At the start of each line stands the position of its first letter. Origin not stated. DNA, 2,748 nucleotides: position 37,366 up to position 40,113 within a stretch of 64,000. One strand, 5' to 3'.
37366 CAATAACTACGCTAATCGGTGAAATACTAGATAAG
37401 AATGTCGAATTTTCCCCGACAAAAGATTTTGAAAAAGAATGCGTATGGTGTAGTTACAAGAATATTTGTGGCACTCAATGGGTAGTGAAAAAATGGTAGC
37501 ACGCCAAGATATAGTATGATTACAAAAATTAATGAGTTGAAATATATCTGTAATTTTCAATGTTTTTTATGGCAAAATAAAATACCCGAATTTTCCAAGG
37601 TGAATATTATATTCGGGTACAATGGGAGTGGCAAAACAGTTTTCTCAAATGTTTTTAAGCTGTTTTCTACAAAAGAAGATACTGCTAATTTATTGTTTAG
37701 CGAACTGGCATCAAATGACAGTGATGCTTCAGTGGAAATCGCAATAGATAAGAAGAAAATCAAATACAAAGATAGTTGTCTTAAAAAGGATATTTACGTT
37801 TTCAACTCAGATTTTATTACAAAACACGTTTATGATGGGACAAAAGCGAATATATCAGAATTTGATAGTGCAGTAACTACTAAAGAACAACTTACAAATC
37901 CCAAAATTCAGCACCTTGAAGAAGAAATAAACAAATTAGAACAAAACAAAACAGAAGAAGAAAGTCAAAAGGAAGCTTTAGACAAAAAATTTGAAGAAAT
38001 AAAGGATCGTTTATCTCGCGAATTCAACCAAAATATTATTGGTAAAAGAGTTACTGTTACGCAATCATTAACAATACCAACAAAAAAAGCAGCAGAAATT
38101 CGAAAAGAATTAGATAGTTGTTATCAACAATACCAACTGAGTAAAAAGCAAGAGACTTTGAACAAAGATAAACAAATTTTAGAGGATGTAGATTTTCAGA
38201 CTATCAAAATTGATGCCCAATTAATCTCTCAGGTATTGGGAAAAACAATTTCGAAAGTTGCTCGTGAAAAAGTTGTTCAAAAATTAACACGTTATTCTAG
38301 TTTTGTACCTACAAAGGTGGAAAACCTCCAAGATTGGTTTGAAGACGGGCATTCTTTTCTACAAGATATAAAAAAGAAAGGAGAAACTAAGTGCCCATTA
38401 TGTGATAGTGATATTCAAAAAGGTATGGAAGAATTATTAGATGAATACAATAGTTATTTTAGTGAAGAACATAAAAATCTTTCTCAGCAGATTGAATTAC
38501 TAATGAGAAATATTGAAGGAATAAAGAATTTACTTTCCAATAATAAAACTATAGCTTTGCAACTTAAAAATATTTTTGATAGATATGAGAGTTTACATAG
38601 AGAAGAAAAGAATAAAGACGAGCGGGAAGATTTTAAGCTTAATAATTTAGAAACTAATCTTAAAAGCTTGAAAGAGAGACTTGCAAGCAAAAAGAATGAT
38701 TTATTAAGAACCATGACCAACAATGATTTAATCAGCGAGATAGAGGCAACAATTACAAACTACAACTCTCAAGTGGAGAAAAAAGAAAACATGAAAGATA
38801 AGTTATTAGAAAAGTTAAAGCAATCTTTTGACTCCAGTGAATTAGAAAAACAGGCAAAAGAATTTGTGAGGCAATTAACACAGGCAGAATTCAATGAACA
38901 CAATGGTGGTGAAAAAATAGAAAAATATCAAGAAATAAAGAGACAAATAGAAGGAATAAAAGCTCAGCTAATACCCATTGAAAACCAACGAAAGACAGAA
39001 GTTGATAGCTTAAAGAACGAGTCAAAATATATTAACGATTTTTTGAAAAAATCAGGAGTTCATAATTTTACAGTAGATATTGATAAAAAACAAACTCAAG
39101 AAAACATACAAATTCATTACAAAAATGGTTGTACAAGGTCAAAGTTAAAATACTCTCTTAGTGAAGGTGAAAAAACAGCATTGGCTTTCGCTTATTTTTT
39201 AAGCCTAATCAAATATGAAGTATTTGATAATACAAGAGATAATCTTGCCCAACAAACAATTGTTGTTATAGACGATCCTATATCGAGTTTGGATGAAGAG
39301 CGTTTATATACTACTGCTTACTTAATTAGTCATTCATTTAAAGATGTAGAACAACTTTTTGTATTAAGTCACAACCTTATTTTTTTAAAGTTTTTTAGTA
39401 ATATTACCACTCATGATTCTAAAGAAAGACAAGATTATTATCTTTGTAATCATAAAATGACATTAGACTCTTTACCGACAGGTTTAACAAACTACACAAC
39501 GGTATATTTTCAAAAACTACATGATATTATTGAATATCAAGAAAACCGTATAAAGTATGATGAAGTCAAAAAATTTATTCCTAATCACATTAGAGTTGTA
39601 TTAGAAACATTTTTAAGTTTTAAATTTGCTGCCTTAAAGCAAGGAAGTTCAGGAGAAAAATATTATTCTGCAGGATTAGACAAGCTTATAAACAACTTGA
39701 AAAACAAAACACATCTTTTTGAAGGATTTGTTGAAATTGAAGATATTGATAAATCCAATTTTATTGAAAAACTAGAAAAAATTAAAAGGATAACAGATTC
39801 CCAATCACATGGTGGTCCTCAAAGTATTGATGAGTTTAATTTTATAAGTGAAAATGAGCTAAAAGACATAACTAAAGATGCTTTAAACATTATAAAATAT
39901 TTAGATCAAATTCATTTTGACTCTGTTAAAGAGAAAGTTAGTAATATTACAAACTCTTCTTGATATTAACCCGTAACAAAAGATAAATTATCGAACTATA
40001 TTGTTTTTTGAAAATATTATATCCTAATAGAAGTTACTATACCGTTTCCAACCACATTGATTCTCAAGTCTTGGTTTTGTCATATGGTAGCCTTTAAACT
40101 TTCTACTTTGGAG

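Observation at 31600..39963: addA-addB operon in reversed gene order, chained to an RloC/PrrC-like zinc-hook ATPase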

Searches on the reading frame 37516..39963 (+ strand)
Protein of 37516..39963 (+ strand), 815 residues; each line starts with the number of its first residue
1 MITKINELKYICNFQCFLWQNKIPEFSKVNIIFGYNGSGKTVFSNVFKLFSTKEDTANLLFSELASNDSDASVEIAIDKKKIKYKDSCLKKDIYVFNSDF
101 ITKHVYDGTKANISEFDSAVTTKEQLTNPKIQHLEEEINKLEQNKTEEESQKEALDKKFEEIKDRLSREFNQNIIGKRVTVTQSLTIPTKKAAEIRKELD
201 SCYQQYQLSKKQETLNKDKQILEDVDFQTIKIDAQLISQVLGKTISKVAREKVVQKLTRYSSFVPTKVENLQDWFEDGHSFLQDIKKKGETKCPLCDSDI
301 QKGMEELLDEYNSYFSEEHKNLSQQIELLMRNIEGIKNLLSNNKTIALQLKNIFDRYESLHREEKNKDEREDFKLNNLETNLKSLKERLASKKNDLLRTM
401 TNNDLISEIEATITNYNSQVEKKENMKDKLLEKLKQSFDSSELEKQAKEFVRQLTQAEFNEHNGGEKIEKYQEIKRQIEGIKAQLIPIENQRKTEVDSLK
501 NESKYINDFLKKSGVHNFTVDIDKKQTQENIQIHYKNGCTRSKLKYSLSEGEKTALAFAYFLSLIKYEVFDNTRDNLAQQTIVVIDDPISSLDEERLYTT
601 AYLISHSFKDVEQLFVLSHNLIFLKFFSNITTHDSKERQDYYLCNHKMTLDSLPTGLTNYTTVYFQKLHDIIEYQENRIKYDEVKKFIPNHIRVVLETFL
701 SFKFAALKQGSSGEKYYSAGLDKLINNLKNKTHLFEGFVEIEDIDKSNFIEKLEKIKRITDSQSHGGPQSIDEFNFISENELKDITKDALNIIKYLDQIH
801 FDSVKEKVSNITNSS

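Call 3: search_protein_families(library=pfam, proteins=[window:37516-39963:+], max_evalue=0.01)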
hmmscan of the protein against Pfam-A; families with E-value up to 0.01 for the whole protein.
window:37516-39963:+ (815 aa): 2 families
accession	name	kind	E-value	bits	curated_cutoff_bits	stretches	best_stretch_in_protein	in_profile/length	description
PF13166.12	AAA_13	-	4.5e-67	227.7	36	1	15-775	3-697/713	AAA domain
PF13304.12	AAA_21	-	0.0052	17.3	27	0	360-597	99-279/304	AAA domain, putative AbiEii toxin, Type IV TA system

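Call 4: search_protein_families(library=padloc, proteins=[window:37516-39963:+], max_evalue=0.01)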
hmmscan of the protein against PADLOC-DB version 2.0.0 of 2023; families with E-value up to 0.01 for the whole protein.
window:37516-39963:+ (815 aa): 15 families
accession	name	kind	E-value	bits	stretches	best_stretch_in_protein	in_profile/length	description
PDLC04887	PDC-S06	-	1.7e-56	190.3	1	1-809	1-784/790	-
PDLC04894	PDC-S06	-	5.8e-56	188.4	1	1-706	1-666/740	-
PDLC04896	PDC-S06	-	3.5e-48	162.8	1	1-705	1-657/732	-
PDLC04886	PDC-S06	-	3.2e-45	153.2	1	13-765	9-717/727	-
PDLC04890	PDC-S06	-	2e-42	143.7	1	20-702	17-650/732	-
PDLC04898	PDC-S06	-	9.4e-32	108.2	1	31-709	32-684/752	-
PDLC04895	PDC-S06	-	1.8e-24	84.3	1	1-728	1-729/784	-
PDLC04897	PDC-S06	-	1.4e-23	81.4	1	1-724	1-672/727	-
PDLC04891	PDC-S06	-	3.1e-17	60.3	1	289-633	378-698/858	-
PDLC04889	PDC-S06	-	1e-16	58.6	3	374-600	239-460/693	-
PDLC04893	PDC-S06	-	1.2e-13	48.4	1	27-662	96-726/862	-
PDLC03859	LmuB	-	3.3e-13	47.7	1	127-630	184-591/611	-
PDLC02360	PrrC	-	8.8e-13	46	1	505-758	106-342/372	PrrC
PDLC04892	PDC-S06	-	6.7e-11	39.2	1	25-629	90-683/843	-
PDLC02980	AriA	-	0.00021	19.3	1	357-597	96-276/304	-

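Call 5: search_protein_families(library=ncbifam, proteins=[window:37516-39963:+], max_evalue=0.01)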
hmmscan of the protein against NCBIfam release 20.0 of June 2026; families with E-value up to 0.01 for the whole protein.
window:37516-39963:+ (815 aa): 3 families
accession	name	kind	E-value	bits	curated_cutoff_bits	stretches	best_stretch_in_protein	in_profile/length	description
NF045487.1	ASRP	equivalog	1.5e-09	37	300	1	130-597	143-572/593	archaea-specific SMC-related protein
NF002244.0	PRK01156.1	equivalog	4.6e-06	25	847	1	467-620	724-869/895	DNA double-strand break repair ATPase Rad50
NF003034.1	PRK03918.1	equivalog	0.0016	16.5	700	0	129-392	286-551/878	DNA double-strand break repair ATPase Rad50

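Call 14: find_homologous_proteins(query=window:37516-39963:+, max_evalue=1e-10)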
Query window:37516-39963:+ (815 aa): 35 proteins with E <= 1e-10 among 8000 candidates.
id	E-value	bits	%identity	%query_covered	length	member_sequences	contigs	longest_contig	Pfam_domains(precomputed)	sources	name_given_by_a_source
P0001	0.0e+0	1760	100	100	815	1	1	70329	PF13166.13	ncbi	-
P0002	4.7e-206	705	47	99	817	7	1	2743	PF02463.26,PF13166.13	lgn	-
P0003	4.1e-204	698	46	99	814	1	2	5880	PF13166.13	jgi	jgi:wobble nucleotide-excising tRNase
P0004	2.1e-202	693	45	98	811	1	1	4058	PF02463.26,PF13166.13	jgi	jgi:wobble nucleotide-excising tRNase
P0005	7.9e-202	691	46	99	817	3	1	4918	PF02463.26,PF13166.13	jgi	-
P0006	8.6e-202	691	47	99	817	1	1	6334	PF02463.26,PF13166.13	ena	-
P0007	1.1e-201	690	46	99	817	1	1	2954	PF02463.26,PF13166.13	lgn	-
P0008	1.2e-201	690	47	99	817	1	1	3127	PF02463.26,PF13166.13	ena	-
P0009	5.4e-199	681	47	99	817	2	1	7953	PF13166.13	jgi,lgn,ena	-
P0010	3.4e-198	679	44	99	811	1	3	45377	PF02463.26,PF13166.13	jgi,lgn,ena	-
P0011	7.7e-198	678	43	99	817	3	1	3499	PF02463.26,PF13166.13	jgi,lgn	-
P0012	5.1e-197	675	44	98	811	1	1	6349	PF13166.13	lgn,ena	-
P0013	9.8e-184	631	45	99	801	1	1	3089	PF13166.13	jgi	-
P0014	7.7e-164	565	37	99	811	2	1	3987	PF13476.13,PF00038.27,PF02463.26,PF13166.13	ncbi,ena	-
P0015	2.3e-110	388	33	99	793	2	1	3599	PF13166.13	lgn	-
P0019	2.0e-94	336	33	99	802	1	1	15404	PF13166.13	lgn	-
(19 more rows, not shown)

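Call 15: find_encoding_contigs(protein=P0001, flank=10000, max_places=3)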
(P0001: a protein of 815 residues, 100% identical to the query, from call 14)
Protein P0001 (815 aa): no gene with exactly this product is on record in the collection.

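Call 16: find_encoding_contigs(protein=P0010, flank=10000, max_places=3)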
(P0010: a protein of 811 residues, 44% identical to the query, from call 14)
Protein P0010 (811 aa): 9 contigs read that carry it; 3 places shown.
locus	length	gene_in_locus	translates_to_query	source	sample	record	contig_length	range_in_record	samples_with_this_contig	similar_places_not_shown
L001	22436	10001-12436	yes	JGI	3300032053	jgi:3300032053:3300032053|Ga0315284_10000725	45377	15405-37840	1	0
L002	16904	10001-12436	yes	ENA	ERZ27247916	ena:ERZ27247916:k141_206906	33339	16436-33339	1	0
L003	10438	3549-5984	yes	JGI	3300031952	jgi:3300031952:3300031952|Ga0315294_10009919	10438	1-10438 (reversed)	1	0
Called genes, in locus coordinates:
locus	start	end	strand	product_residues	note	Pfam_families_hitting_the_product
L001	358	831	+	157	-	-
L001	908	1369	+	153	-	-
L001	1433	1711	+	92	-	-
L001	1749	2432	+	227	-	-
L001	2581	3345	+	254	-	-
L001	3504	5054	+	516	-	-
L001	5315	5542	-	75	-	-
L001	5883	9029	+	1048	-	PF00069:Pkinase, PF07714:PK_Tyr_Ser-Thr, PF03109:ABC1 (weak), PF21033:RMD1-3 (weak), PF12895:ANAPC3, PF13414:TPR_11 (weak), PF14559:TPR_19, PF13424:TPR_12, +19 more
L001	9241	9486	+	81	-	-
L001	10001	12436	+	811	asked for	PF02463:SMC_N, PF13166:AAA_13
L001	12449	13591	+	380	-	PF17170:DUF5128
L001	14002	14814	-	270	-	-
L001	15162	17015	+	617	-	PF00580:UvrD-helicase, PF13245:AAA_19, PF01443:Viral_helicase1 (faint), PF13361:UvrD_C, PF13538:UvrD_C_2 (weak)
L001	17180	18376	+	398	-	PF17170:DUF5128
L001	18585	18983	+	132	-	-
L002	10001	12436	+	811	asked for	PF02463:SMC_N, PF13166:AAA_13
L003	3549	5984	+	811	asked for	PF02463:SMC_N, PF13166:AAA_13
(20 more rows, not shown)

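Call 17: find_encoding_contigs(protein=P0009, flank=8000, max_places=3)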
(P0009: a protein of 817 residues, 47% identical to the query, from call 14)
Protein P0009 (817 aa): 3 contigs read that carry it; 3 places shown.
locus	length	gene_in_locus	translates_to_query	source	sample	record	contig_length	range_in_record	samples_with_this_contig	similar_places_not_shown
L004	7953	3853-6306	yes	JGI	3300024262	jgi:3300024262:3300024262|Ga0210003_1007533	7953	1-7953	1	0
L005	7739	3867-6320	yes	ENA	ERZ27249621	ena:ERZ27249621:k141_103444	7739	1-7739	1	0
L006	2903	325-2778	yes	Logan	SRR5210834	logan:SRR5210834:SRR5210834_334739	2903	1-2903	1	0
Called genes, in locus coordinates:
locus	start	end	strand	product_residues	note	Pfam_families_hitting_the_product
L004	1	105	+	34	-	?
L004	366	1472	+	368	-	PF02037:SAP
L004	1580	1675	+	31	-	-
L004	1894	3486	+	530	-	-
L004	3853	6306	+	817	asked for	PF13166:AAA_13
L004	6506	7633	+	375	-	PF00149:Metallophos, PF12850:Metallophos_2 (faint)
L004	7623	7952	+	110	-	?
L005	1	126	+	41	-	?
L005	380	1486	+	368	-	PF02037:SAP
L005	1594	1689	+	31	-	-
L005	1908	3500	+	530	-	-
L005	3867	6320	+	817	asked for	PF13166:AAA_13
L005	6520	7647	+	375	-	PF00149:Metallophos, PF12850:Metallophos_2 (faint)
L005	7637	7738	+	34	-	?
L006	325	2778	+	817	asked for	PF13166:AAA_13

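Call 18: find_encoding_contigs(protein=P0006, flank=8000, max_places=3)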
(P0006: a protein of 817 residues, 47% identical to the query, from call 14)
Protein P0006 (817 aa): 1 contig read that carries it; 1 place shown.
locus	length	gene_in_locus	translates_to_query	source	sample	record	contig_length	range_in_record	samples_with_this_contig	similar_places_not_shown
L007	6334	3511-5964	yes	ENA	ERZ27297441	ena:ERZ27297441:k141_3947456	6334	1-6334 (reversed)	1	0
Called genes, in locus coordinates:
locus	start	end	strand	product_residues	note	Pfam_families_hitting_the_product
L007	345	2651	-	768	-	PF13166:AAA_13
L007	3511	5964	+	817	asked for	PF02463:SMC_N (weak), PF13166:AAA_13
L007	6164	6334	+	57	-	?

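Call 19: find_encoding_contigs(protein=P0019, flank=10000, max_places=3)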
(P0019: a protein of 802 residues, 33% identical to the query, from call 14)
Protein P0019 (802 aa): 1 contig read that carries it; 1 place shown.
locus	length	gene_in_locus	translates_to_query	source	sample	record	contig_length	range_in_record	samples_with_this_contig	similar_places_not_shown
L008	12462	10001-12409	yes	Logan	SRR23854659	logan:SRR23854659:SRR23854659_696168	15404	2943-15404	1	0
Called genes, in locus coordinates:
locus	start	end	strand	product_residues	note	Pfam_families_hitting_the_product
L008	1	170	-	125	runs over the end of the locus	-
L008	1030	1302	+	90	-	PF13545:HTH_Crp_2 (weak), PF12802:MarR_2 (weak)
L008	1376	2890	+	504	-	PF12161:HsdM_N, PF01170:UPF0020 (faint), PF02384:N6_Mtase, PF07669:Eco57I (weak)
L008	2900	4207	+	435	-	PF01420:Methylase_S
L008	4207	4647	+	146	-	PF18736:pEK499_p136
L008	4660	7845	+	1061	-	PF04313:HSDR_N, PF04851:ResIII, PF18766:SWI2_SNF2, PF22679:T1R_D3-like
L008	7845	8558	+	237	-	PF01863:YgjP-like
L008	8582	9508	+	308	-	-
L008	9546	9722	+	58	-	-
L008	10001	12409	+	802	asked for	PF13166:AAA_13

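Call 28: search_solved_structures(query=window:37516-39963:+, max_evalue=1, show_alignments=2)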
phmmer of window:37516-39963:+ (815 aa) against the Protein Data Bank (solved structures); distinct sequences matched with E-value up to 1: 0.

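Call 39: find_related_loci(query=A2, collection=metagenome_contigs, flank=8000)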
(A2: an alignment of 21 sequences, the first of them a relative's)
Query A2 (815 aa) in metagenome_contigs; peptide patterns used: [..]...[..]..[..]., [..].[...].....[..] (x = any residue, [..] = any of these).
600 stretches matched a pattern (row limit reached: there are more); 327 encode a relative of the query (tblastn E <= 1e-3); the best 80 are kept; 80 distinct loci.
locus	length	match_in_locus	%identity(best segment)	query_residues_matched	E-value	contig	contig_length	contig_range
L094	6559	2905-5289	32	1-811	4e-115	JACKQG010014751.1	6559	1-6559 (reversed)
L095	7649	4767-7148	34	1-800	2e-114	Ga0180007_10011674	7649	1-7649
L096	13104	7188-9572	32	1-800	6e-104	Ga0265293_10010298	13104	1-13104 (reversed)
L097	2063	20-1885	33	169-806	3e-92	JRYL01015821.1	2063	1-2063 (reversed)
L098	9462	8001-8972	39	488-805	1e-64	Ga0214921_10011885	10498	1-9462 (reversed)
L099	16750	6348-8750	33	1-804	9e-114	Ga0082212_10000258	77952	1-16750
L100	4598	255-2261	26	1-703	6e-36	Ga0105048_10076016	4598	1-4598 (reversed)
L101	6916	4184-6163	25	1-705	1e-34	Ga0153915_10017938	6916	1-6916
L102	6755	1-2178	24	24-809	9e-34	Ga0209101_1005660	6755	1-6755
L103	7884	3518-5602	27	1-734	5e-34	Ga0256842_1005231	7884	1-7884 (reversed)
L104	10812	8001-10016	25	1-708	1e-32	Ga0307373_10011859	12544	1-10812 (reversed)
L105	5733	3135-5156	25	14-735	4e-32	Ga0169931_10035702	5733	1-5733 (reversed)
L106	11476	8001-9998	24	2-703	2e-31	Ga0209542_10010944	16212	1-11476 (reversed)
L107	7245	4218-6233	24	1-702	1e-30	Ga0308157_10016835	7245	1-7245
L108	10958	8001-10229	23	2-804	6e-30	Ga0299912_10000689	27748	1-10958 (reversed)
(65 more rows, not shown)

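Call 47: search_solved_structures(query=A2, max_evalue=1)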
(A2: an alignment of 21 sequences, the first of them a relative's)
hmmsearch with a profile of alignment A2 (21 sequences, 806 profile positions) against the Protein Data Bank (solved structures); distinct sequences matched with E-value up to 1: 53.
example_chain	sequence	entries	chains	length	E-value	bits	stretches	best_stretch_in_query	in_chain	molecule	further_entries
8ux9_B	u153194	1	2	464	2.1e-05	26.4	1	2-90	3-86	AriA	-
8v45_A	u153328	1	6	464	2.1e-05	26.4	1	2-90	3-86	AriA antitoxin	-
3qku_A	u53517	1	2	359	2.2e-05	26.3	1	425-614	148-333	DNA double-strand break repair rad50 ATPase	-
8v46_A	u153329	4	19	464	2.8e-05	26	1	2-90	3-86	AriA antitoxin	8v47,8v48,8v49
5da9_A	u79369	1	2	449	6.6e-05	24.7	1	3-53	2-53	Putative uncharacterized protein,Putative uncharacterized protein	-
5dac_A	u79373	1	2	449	0.00015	23.6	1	3-53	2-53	Putative uncharacterized protein,Putative uncharacterized protein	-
3qkt_A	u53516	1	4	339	0.00055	21.7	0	16-43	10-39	DNA double-strand break repair rad50 ATPase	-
4nci_A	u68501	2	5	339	0.00087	21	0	16-43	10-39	DNA double-strand break repair Rad50 ATPase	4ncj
4nch_A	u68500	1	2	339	0.0015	20.2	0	16-43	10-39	DNA double-strand break repair Rad50 ATPase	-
3s84_A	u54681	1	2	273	0.0022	19.7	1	303-494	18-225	Apolipoprotein A-IV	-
8hd0_E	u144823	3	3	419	0.0024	19.5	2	347-437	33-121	Murein hydrolase activator EnvC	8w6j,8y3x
4nck_A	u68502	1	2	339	0.0026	19.5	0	16-43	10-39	DNA double-strand break repair Rad50 ATPase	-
8bd7_M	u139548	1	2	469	0.014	17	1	324-438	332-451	Intraflagellar transport protein 57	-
6tpi_A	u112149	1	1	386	0.015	17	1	309-450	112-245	Murein hydrolase activator EnvC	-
8ruy_M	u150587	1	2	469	0.015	16.9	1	324-438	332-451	Intraflagellar transport protein 57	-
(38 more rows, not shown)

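Call 65: find_related_loci(query=A2, collection=viral_contigs, flank=8000)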
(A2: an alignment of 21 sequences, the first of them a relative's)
Query A2 (815 aa) in viral_contigs; peptide patterns used: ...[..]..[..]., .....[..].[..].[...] (x = any residue, [..] = any of these).
249 stretches matched a pattern; 126 encode a relative of the query (tblastn E <= 1e-3); the best 80 are kept; 80 distinct loci.
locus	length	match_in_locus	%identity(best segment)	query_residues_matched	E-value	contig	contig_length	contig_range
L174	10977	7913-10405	36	2-809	2e-133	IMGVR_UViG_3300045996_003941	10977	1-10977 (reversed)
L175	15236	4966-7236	22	2-812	2e-30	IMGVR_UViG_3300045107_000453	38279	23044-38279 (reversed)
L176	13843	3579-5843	21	2-812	4e-28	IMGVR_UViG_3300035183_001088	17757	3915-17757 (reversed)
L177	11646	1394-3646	23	2-809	3e-27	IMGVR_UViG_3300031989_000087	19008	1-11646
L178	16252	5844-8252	23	1-790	8e-27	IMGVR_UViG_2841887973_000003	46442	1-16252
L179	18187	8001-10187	25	26-801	9e-27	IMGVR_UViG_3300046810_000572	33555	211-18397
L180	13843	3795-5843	23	1-704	2e-26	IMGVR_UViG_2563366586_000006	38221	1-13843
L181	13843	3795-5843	23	1-704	9e-26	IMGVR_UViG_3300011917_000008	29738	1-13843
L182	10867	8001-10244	22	2-810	3e-23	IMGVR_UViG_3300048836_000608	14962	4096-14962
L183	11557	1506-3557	23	1-705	4e-23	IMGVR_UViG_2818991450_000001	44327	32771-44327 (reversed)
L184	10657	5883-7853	26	25-705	7e-23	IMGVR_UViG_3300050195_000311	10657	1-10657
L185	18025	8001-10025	23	14-706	7e-22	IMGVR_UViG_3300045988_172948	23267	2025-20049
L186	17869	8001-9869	24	1-631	3e-21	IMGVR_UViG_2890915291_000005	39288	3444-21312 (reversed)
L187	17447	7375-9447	23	1-713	6e-21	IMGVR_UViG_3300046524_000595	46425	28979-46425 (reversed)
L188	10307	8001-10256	24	1-779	6e-21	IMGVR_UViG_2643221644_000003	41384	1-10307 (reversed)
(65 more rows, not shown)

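Call 80: predict_structure(alignment_id=A2)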
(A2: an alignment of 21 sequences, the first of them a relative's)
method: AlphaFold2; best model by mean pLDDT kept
length: 815 residues; sequences in the alignment: 21
mean_pLDDT: 77.9   pTM: 0.53
mean pLDDT of the five models: 77.9, 76.8, 75.4, 74.2, 73.9
residues with pLDDT >= 90: 130; 70-90: 494; 50-70: 136; < 50: 55
segments of 3 or more residues with pLDDT < 50: 106-126, 265-273, 539-545, 765-773, 813-815
pLDDT, mean of each block of 10 residues (from residue 1): 92 87 92 88 91 78 84 91 82 87 55 29 50 81 90 89 88 75 76 89 81 80 86 83 68 55 47 50 56 56 58 69 87 86 85 78 59 81 88 81 81 87 85 76 86 90 83 90 88 76 79 75 56 57 54 80 82 72 86 78 88 93 88 84 82 80 84 88 83 91 82 68 86 85 89 89 52 65 93 92 78 44
secondary structure, 60 per line:
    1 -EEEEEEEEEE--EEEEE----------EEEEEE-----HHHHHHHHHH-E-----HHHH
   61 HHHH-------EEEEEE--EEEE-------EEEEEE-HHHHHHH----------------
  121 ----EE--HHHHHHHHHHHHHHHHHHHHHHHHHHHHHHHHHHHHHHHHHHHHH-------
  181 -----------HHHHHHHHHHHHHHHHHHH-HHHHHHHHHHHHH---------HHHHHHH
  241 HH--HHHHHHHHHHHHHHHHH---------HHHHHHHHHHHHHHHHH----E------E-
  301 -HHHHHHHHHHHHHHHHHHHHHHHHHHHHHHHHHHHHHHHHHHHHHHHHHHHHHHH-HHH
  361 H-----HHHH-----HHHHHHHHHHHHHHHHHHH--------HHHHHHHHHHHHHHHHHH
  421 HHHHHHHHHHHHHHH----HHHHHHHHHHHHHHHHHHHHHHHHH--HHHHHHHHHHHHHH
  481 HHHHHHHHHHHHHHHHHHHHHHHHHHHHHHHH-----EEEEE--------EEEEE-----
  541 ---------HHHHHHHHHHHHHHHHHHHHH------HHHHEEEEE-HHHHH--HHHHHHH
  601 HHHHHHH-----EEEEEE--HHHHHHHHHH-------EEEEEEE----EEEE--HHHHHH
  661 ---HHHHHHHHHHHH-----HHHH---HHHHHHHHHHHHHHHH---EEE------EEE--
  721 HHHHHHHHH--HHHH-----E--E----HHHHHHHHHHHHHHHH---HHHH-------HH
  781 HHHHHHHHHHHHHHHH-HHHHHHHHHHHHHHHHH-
elements in order (helices of 4 or more, strands of 3 or more residues): E2-11 E14-18 E29-34 H40-49 H57-64 E72-77 E80-83 E91-96 H98-104 H129-173 H192-210 H212-224 H234-242 H245-261 H271-287 H302-356 H358-361 H367-370 H376-394 H403-435 H440-464 H467-512 E518-522 E531-535 H550-570 H577-580 E581-585 H587-591 H594-607 E613-618 H621-630 E638-644 E649-652 H655-660 H664-675 H681-684 H688-703 E707-709 E716-718 H721-729 H732-735 H749-764 H768-771 H779-796 H798-814
